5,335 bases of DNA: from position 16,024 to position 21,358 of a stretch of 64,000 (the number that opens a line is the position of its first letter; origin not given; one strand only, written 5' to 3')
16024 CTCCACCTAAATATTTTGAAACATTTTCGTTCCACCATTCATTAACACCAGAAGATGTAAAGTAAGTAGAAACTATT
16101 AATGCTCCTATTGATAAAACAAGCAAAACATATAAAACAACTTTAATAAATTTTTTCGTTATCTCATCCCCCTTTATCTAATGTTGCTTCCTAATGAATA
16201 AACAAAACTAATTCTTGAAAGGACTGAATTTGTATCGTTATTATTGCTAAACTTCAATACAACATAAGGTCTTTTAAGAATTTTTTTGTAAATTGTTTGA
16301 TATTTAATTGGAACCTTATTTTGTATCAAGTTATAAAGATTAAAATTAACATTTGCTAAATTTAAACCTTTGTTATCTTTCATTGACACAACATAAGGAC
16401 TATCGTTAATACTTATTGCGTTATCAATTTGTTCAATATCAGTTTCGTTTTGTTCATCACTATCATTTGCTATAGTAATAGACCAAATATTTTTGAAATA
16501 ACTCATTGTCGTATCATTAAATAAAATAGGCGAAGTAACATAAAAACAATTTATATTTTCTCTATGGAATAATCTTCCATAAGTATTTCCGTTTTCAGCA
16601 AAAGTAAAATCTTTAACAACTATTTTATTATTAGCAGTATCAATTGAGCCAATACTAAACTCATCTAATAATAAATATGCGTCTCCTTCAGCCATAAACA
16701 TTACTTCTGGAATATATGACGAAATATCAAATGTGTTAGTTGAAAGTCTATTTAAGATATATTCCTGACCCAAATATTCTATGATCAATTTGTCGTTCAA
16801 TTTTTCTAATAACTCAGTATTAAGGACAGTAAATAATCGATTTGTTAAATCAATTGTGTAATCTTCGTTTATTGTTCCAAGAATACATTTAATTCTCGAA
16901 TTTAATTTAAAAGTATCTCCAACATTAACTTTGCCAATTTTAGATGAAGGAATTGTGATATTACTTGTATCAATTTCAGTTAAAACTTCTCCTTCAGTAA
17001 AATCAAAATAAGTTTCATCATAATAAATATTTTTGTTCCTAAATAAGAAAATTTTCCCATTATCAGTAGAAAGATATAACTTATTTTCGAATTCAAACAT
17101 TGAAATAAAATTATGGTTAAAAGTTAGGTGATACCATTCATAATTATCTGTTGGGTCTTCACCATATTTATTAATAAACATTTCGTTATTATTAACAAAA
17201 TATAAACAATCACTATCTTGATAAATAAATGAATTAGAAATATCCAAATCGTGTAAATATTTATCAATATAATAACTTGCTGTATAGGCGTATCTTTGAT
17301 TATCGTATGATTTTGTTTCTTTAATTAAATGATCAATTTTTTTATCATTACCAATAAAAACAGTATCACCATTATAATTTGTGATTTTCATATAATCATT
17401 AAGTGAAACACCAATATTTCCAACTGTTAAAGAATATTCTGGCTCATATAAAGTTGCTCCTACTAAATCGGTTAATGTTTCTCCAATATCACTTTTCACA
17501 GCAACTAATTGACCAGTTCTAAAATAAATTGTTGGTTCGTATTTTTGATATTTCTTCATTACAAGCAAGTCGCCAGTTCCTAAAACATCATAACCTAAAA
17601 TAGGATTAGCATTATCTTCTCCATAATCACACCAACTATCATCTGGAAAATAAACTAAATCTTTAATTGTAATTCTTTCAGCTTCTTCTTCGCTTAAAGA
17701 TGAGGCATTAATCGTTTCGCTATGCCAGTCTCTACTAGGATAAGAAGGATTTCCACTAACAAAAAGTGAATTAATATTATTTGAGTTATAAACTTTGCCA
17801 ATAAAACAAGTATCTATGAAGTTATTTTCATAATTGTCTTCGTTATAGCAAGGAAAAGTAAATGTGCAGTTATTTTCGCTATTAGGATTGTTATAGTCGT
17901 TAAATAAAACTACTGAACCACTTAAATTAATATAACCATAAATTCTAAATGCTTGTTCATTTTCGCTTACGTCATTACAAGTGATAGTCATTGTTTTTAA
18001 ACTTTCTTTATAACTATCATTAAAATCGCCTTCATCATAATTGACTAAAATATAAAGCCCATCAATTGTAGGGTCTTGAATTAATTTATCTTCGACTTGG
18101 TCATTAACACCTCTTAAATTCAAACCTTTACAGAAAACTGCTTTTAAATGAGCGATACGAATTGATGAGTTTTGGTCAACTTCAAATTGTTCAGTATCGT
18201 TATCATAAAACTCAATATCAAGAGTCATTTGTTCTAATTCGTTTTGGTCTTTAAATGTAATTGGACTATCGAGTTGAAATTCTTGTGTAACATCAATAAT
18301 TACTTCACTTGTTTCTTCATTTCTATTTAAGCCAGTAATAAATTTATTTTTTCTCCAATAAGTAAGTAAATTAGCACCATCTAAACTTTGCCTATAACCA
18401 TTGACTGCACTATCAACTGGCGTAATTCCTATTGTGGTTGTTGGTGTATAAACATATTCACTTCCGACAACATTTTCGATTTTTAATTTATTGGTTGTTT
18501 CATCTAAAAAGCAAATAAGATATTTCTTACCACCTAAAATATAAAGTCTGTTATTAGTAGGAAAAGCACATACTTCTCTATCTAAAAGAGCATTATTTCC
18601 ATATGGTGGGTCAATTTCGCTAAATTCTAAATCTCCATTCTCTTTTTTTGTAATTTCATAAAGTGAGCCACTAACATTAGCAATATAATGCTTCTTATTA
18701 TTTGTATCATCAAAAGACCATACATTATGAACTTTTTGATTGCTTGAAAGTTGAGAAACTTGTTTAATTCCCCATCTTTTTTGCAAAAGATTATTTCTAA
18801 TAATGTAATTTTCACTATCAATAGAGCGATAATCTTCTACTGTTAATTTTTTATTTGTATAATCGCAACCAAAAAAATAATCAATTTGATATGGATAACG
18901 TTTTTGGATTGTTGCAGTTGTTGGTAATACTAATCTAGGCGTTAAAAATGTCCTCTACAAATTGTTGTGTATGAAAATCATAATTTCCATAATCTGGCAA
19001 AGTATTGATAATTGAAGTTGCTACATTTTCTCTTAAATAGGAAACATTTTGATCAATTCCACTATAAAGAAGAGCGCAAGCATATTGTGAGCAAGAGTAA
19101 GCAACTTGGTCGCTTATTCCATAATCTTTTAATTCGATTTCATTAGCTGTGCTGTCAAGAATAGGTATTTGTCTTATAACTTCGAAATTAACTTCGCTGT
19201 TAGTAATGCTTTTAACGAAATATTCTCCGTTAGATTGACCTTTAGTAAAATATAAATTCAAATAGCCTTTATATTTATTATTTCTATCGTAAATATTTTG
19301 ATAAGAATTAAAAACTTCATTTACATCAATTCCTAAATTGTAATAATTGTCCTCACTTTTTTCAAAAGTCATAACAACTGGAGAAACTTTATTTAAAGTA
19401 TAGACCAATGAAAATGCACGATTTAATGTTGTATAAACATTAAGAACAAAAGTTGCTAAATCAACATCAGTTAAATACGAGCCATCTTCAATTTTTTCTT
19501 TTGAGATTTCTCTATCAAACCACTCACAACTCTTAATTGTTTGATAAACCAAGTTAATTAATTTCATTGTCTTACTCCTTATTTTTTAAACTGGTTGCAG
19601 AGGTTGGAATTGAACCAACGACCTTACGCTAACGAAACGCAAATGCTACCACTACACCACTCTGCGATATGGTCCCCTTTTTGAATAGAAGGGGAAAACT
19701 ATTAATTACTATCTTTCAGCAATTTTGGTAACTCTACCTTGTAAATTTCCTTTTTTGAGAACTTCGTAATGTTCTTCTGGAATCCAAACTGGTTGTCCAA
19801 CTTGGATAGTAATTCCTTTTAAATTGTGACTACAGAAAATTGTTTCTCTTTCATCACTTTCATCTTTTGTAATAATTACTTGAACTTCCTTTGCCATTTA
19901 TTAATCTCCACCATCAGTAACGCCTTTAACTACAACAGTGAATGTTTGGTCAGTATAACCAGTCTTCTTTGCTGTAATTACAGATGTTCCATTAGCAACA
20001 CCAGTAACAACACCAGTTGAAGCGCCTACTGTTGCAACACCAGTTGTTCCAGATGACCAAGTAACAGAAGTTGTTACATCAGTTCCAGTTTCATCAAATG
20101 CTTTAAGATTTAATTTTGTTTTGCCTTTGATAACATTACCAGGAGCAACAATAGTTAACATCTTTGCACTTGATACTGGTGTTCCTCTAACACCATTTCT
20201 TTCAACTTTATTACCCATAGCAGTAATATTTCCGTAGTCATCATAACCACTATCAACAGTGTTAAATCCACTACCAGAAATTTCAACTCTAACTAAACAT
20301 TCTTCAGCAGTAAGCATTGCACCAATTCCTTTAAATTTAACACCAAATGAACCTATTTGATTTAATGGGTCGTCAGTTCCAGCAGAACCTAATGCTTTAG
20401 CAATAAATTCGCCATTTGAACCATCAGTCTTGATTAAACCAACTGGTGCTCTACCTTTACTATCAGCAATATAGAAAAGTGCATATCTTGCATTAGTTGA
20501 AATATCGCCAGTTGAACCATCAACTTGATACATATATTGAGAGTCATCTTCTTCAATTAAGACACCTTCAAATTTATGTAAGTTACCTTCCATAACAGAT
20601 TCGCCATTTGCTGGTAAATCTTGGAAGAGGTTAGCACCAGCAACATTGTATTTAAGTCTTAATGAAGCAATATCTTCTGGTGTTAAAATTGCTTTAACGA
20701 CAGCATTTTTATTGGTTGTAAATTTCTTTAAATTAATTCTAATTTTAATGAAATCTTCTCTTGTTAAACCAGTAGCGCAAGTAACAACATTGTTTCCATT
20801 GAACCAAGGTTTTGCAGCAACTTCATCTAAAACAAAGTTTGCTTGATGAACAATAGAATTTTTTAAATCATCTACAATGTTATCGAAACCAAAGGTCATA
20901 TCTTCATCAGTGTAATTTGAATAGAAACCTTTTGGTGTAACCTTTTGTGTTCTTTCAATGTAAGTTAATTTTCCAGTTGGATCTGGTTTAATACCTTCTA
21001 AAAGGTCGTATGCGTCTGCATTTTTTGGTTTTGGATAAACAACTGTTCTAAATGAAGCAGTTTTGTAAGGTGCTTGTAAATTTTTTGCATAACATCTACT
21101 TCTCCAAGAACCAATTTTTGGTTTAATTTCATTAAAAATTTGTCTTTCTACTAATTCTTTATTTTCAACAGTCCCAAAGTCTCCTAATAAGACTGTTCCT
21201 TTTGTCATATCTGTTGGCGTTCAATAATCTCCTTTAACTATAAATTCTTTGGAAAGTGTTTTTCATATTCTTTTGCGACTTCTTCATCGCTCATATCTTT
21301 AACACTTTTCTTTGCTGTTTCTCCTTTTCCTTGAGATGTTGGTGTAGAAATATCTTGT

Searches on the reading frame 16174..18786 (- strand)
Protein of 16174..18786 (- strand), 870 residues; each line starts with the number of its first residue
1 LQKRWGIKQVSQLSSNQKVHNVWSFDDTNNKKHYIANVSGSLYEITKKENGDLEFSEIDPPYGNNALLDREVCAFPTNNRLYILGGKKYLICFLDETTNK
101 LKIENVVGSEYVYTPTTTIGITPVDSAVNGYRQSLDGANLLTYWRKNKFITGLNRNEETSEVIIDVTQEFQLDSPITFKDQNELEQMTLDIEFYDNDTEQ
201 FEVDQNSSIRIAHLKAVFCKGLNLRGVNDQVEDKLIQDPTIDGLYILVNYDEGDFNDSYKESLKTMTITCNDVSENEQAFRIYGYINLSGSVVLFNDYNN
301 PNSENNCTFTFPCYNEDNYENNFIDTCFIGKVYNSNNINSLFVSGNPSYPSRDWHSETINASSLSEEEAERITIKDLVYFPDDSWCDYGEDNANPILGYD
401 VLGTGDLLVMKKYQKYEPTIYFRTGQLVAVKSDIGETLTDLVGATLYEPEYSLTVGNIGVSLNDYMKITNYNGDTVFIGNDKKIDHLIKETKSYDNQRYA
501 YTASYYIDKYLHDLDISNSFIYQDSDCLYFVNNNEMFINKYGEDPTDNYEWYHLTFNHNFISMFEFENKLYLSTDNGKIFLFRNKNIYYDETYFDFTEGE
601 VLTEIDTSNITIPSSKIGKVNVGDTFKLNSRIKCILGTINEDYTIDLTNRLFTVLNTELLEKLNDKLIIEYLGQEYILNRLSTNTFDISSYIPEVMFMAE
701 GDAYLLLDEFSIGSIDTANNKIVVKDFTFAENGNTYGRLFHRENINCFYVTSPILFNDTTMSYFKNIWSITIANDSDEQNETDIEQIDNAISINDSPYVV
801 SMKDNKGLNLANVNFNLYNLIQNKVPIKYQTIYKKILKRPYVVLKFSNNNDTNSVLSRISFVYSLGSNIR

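Call 5: search_protein_families(library=pfam, proteins=[window:16174-18786:-], max_evalue=0.01)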
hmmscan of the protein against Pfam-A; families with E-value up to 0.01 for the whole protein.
window:16174-18786:- (870 aa): 0 families

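Call 7: search_protein_families(library=phrogs, proteins=[window:16174-18786:-], max_evalue=0.001)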
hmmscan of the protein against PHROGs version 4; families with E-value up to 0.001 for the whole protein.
window:16174-18786:- (870 aa): 0 families

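Call 35: find_homologous_proteins(query=window:16174-18786:-, max_evalue=0.001)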
Query window:16174-18786:- (870 aa): 23 proteins with E <= 0.001 among 8000 candidates.
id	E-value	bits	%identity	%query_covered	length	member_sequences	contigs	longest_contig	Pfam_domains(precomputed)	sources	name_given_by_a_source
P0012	0.0e+0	1897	96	100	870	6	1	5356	-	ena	-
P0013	0.0e+0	1511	76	100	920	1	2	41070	-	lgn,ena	-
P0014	0.0e+0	1199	62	100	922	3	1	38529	-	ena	-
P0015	0.0e+0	1134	59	100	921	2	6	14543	-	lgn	-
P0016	0.0e+0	1078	57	100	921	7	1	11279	-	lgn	-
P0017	9.5e-286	969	52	100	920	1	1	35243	-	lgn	-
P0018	2.0e-246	839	47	100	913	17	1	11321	-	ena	-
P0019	1.6e-238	812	47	100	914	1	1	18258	-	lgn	-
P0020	5.3e-233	794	46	100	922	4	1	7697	-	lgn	-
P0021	6.1e-229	781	46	100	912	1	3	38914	-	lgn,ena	-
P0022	5.0e-228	778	46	100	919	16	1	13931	-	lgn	-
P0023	3.6e-214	732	46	100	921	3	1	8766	-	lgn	-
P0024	3.4e-178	613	39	100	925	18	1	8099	-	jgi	-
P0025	9.1e-175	601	39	100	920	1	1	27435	-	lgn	-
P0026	4.3e-168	579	39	100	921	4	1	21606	-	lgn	-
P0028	6.4e-158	546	37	100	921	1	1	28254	-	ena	-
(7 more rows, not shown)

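Call 36: find_encoding_contigs(protein=P0013, flank=10000, max_places=3)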
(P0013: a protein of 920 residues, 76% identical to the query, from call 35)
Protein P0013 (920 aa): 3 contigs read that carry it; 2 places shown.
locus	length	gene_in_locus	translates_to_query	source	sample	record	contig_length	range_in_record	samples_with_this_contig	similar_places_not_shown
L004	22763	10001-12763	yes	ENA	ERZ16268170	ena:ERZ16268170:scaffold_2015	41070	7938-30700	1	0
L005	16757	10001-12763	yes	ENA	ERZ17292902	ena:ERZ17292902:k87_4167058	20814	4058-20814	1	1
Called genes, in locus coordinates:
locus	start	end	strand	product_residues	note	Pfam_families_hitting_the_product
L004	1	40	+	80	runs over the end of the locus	-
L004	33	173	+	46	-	-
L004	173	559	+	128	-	-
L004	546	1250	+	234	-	PF06356:DUF1064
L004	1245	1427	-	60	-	-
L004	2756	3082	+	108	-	-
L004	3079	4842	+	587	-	-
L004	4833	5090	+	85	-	-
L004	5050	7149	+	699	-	PF23899:SU10_portal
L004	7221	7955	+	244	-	-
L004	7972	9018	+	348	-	PF25209:Phage_capsid_4 (weak)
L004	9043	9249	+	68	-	-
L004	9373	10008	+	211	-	-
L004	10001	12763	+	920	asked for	-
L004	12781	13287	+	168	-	-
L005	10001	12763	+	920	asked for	-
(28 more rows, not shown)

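Call 37: find_encoding_contigs(protein=P0014, flank=10000, max_places=3)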
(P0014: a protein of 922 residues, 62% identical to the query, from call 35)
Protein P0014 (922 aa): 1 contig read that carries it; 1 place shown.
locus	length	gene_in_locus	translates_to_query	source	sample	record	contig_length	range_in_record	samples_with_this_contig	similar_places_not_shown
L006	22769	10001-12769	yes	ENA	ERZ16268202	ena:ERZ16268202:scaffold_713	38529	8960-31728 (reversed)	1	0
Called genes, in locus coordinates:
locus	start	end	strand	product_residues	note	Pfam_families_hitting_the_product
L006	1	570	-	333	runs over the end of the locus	PF00004:AAA (faint), PF07728:AAA_5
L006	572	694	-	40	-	-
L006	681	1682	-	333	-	PF18818:MPTase-PolyVal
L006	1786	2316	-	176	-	-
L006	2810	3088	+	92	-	-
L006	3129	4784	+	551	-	-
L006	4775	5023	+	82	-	-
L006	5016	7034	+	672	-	-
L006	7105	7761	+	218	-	-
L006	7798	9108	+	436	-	-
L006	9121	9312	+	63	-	-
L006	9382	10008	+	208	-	-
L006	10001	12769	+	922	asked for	-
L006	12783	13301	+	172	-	-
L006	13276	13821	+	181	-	-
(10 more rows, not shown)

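Call 39: find_encoding_contigs(protein=P0017, flank=10000, max_places=2)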
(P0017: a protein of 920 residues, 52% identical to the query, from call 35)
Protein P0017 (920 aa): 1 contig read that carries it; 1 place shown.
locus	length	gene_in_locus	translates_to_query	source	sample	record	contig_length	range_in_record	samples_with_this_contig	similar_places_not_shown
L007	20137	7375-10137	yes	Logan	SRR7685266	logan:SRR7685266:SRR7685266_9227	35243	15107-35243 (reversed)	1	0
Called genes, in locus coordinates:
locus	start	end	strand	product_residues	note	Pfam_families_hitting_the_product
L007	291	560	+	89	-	-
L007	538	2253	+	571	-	-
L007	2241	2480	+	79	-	-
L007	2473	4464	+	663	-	-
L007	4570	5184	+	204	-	-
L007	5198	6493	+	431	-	-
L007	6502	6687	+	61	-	-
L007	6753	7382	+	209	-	-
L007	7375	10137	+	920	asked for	-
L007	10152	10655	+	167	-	-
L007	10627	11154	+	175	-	-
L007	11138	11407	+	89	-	-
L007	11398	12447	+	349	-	-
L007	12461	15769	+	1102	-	PF01391:Collagen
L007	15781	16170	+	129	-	-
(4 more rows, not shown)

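Call 40: find_encoding_contigs(protein=P0021, flank=10000, max_places=3)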
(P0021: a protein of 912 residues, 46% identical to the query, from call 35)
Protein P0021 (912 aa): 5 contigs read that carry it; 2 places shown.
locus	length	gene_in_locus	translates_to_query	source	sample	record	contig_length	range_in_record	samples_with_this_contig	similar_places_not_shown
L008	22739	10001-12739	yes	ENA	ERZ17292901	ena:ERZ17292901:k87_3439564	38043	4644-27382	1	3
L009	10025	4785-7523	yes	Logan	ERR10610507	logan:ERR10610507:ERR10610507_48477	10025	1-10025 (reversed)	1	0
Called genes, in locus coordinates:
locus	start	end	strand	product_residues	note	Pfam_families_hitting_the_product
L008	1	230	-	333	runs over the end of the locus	PF00158:Sigma54_activat (faint), PF00004:AAA, PF07726:AAA_3, PF07728:AAA_5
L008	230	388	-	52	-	-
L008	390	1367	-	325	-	PF18818:MPTase-PolyVal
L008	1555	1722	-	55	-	-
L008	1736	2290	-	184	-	-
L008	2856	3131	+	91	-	-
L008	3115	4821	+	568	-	-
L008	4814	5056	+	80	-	-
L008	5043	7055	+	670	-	PF23899:SU10_portal (weak)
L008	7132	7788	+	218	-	-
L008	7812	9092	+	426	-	-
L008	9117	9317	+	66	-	-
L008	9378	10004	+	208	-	-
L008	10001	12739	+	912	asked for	-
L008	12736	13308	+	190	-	-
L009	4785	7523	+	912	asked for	-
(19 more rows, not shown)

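Call 41: find_encoding_contigs(protein=P0028, flank=10000, max_places=2)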
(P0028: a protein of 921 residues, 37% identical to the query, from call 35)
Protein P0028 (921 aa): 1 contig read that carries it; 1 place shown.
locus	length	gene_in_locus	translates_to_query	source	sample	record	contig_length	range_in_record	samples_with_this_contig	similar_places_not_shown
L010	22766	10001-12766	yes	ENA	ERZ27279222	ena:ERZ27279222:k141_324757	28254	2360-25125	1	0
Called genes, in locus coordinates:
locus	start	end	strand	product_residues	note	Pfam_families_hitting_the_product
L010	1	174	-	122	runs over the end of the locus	-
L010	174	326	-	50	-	-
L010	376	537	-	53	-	-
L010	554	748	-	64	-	-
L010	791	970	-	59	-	-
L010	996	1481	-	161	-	-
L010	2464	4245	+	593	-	-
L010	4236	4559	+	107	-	-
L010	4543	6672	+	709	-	-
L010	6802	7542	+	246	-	-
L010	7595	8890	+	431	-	-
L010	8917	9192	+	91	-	-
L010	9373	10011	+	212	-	-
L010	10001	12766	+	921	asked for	-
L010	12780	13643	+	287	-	-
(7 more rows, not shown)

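Call 52: find_related_loci(query=A2, collection=genome_contigs, flank=10000)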
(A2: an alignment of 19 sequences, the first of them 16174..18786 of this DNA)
Query A2 (870 aa) in genome_contigs; peptide patterns used: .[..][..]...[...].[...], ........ (x = any residue, [..] = any of these).
60 stretches matched a pattern; 3 encode a relative of the query (tblastn E <= 1e-3); 3 distinct loci.
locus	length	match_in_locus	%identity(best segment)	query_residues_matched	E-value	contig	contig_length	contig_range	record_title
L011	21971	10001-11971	29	281-865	3e-60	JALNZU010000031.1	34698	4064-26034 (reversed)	MAG: Bacteroidales bacterium isolate SO_2017_LW2 bin 114 scaffold_2735_c1_LW138R_2017, whole genome shotgun sequence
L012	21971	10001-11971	37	281-865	3e-52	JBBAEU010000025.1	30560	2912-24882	MAG: Brumimicrobium sp. isolate SO_2017_LW2_21 scaffold_829_c2_LW138R_2017, whole genome shotgun sequence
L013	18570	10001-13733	35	6-579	8e-44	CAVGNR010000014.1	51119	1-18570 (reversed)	Escherichia coli isolate H07629-L1_cleanbin_000009 genome assembly, contig: Spades_H07629-L1_contig_264, whole genome sh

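Call 53: search_dna_similar(query=window:16174-18786:-, collection=phages, mode=protein, max_evalue=0.001, max_rows=15)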
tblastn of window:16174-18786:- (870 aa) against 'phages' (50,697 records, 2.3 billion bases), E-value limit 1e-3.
No match.

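Call 58: find_encoding_contigs(protein=P0015, flank=10000, max_places=8)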
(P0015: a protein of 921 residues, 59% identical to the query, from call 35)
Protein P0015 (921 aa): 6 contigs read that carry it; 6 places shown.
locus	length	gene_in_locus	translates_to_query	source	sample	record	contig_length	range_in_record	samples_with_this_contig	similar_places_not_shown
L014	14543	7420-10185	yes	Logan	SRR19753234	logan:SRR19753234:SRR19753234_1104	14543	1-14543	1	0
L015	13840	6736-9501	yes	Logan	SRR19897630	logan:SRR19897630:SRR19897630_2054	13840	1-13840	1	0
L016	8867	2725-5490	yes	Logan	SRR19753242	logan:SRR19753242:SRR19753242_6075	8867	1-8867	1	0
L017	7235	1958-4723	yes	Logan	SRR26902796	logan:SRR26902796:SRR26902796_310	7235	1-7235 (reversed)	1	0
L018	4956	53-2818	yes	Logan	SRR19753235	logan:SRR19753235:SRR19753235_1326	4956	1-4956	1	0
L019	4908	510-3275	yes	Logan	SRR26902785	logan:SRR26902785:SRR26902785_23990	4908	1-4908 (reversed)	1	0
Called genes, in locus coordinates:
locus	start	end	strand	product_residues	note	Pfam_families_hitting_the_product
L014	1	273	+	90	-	?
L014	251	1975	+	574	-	-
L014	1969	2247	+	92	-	-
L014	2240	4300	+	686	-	-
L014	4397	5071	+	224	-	-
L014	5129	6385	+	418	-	-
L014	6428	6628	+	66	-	-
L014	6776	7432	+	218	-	-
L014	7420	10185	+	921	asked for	-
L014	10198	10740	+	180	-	-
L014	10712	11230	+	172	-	-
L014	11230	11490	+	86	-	-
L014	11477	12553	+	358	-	-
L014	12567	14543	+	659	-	?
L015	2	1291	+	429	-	?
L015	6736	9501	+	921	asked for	-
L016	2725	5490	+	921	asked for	-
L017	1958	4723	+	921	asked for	-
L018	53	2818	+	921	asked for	-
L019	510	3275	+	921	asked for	-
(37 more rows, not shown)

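Call 59: find_encoding_contigs(protein=P0016, flank=10000, max_places=4)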
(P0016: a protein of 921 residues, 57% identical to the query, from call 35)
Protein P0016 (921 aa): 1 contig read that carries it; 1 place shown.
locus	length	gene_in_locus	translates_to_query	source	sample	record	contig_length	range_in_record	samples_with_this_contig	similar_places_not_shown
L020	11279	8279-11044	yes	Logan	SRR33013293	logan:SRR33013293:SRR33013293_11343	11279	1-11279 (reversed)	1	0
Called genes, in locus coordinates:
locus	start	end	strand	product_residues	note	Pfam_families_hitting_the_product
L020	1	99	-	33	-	?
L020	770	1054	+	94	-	-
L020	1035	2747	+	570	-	PF03237:Terminase_6N (weak)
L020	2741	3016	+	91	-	-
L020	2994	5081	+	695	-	PF23899:SU10_portal (weak)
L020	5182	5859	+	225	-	-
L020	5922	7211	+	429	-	-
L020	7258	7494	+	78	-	-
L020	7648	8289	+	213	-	-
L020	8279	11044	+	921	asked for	-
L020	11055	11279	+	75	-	?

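Call 60: find_related_loci(query=A2, collection=viral_contigs, flank=10000)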
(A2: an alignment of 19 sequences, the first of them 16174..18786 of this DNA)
Query A2 (870 aa) in viral_contigs; peptide patterns used: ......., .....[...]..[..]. (x = any residue, [..] = any of these).
13 stretches matched a pattern, but none encodes a relative of the query by tblastn (E <= 1e-3).

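Call 61: find_related_loci(query=A2, collection=metagenome_contigs, flank=10000)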
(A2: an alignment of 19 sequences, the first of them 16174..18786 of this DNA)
Query A2 (870 aa) in metagenome_contigs; peptide patterns used: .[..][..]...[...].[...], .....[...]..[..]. (x = any residue, [..] = any of these).
106 stretches matched a pattern; 19 encode a relative of the query (tblastn E <= 1e-3); 19 distinct loci.
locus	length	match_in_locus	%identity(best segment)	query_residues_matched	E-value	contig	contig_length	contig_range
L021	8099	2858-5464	39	1-866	0e+0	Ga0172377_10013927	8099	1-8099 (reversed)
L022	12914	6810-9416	39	1-866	0e+0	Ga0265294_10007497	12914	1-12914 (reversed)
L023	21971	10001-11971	29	281-865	1e-59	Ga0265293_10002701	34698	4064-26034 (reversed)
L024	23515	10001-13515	29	6-865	2e-58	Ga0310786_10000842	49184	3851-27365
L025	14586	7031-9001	29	290-865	9e-58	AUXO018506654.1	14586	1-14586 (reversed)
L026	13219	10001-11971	37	281-865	1e-51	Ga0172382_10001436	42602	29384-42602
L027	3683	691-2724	37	261-865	3e-50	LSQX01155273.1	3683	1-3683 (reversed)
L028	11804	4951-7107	32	256-867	8e-50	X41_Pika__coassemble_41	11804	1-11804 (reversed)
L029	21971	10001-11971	37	281-865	4e-51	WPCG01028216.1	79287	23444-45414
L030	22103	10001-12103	34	230-865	9e-47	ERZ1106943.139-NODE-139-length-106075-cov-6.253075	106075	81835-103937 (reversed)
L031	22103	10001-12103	34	230-865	1e-46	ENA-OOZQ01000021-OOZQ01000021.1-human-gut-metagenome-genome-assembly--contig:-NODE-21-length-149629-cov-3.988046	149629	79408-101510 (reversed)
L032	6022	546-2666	35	243-865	1e-45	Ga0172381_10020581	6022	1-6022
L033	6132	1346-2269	34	275-579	1e-41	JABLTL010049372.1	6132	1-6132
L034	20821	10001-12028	33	288-866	6e-41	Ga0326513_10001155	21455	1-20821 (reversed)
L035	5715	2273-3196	34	275-579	8e-41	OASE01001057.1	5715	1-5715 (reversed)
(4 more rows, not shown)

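Call 74: search_solved_structures(query=A2, max_evalue=1)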
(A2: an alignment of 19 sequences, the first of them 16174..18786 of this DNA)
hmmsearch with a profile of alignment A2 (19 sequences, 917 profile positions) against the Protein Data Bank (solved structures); distinct sequences matched with E-value up to 1: 0.

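Call 97: find_encoding_contigs(protein=P0019, flank=10000, max_places=2)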
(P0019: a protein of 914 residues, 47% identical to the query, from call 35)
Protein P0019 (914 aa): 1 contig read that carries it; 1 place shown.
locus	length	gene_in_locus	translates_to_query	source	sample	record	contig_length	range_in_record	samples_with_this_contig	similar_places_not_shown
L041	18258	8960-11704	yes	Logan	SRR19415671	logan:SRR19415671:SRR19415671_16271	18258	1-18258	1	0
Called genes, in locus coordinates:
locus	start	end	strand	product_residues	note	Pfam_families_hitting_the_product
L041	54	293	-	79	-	-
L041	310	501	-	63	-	-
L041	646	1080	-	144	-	-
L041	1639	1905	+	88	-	-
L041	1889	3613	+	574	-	-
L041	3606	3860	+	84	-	-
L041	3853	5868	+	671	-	-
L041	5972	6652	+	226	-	-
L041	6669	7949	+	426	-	PF02368:Big_2 (faint)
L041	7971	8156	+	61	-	-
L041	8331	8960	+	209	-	-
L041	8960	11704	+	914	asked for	-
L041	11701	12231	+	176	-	-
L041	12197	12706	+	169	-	-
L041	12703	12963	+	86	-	-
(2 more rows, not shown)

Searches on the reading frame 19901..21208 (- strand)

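Call 7: search_protein_families(library=phrogs, proteins=[window:19901-21208:-], max_evalue=0.001)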
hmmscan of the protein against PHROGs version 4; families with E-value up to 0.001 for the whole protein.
window:19901-21208:- (435 aa): 3 families
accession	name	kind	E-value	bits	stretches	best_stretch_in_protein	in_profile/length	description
phrog_1357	-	head and packaging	1.5e-09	38.3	1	68-315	88-349/356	major head protein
phrog_215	-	head and packaging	1.8e-05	25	1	374-429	248-305/491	structural protein with Ig domain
phrog_341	-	tail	0.00026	22.1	1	365-428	86-148/154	major tail protein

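Call 8: search_protein_families(library=pfam, proteins=[window:19901-21208:-], max_evalue=0.001)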
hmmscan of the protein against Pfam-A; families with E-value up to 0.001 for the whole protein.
window:19901-21208:- (435 aa): 0 families
